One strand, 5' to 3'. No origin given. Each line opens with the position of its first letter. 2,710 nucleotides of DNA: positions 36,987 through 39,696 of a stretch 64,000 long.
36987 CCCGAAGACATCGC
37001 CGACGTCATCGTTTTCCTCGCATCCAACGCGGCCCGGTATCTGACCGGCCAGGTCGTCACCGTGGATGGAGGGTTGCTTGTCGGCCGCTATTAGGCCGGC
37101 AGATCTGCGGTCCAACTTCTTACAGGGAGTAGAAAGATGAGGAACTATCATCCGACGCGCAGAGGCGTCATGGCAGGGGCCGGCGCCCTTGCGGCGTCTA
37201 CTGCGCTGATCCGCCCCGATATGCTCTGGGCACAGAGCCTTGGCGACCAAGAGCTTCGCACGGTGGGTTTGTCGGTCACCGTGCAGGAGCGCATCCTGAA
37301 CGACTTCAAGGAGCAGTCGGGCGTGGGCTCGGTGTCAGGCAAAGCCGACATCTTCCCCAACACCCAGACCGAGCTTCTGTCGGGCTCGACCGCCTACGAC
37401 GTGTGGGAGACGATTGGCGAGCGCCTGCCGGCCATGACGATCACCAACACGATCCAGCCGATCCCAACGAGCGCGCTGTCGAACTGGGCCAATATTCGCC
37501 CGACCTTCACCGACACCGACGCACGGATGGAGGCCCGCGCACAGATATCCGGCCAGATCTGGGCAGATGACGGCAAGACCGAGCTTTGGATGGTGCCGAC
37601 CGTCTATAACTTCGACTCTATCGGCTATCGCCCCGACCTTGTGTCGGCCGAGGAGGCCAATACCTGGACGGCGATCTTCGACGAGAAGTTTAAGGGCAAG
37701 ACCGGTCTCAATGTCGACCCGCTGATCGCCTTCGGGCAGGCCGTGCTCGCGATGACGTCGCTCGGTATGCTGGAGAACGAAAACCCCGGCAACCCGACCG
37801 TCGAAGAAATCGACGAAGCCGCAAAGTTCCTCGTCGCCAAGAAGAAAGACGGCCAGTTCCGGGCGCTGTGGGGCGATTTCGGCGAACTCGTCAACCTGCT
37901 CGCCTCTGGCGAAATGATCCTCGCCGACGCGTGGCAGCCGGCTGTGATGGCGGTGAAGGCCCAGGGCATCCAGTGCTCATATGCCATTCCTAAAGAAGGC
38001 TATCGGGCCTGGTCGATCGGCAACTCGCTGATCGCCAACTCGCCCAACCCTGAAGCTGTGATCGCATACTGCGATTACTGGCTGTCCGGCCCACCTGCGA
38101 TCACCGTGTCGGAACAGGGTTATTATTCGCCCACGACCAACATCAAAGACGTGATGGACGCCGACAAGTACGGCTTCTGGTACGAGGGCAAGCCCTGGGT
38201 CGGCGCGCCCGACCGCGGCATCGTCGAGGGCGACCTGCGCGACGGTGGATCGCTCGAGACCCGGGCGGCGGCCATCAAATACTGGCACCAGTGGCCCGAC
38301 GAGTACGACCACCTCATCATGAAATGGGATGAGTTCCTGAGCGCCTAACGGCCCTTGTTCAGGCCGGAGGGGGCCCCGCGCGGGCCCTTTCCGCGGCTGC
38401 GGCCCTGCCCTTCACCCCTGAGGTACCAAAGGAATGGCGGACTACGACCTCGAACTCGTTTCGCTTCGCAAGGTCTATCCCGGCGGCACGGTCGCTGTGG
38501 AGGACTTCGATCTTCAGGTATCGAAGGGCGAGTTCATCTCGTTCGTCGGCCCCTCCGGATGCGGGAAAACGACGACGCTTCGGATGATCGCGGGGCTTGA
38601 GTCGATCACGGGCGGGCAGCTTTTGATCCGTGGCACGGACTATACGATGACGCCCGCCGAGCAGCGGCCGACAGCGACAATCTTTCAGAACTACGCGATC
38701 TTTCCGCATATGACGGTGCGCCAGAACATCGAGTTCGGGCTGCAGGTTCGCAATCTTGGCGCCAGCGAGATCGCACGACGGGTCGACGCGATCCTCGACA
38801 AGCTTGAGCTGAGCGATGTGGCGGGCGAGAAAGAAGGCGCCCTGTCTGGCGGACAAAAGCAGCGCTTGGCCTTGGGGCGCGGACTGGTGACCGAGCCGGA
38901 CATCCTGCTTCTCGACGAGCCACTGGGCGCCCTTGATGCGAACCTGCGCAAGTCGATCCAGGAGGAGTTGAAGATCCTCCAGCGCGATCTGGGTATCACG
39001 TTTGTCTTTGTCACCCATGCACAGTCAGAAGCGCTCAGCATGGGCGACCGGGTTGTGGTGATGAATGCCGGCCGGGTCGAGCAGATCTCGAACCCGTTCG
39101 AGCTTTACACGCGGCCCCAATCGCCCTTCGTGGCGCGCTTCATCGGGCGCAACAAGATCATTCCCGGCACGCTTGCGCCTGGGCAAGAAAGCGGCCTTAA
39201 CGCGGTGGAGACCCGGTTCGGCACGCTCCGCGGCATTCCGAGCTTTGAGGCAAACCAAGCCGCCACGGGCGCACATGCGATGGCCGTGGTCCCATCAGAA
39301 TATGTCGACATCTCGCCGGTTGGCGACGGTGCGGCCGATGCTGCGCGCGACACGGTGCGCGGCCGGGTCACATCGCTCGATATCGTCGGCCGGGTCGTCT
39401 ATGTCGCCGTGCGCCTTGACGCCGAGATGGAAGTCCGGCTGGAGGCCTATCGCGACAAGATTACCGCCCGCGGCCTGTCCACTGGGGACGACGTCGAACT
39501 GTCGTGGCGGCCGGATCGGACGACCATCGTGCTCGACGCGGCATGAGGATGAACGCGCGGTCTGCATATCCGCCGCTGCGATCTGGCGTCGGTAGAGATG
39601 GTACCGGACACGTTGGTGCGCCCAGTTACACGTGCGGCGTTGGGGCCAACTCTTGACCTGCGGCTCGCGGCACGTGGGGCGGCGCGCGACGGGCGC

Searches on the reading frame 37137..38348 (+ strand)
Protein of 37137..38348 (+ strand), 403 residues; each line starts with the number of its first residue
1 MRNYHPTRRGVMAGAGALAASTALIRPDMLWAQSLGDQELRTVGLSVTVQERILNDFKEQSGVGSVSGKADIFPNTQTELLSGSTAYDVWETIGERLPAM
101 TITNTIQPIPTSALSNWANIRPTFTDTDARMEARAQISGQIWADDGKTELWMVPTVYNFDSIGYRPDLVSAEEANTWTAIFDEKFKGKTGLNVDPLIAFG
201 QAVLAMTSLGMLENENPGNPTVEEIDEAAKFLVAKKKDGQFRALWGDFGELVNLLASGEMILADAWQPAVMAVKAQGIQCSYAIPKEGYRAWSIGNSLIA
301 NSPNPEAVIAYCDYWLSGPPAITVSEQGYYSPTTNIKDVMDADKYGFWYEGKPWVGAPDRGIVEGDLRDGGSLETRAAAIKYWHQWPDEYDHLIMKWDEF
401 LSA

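Call 45: search_protein_families(library=pfam, proteins=[window:37137-38348:+], max_evalue=0.001)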
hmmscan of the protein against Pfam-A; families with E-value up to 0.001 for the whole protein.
window:37137-38348:+ (403 aa): 1 family
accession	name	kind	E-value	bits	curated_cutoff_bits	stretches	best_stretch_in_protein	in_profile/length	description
PF13416.11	SBP_bac_8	-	3.2e-14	53.8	27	1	69-338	21-267/279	Bacterial extracellular solute-binding protein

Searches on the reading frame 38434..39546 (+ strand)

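Call 45: search_protein_families(library=pfam, proteins=[window:38434-39546:+], max_evalue=0.001)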
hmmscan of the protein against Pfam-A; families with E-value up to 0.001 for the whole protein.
window:38434-39546:+ (370 aa): 3 families
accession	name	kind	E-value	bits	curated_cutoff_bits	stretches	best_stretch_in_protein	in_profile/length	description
PF00005.33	ABC_tran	-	9.5e-33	114.1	25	1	23-164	2-136/137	ABC transporter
PF08402.16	TOBE_2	-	1.4e-07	32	21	1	290-364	7-74/76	TOBE domain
PF13304.12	AAA_21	-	0.0001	22.9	27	0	137-195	238-298/304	AAA domain, putative AbiEii toxin, Type IV TA system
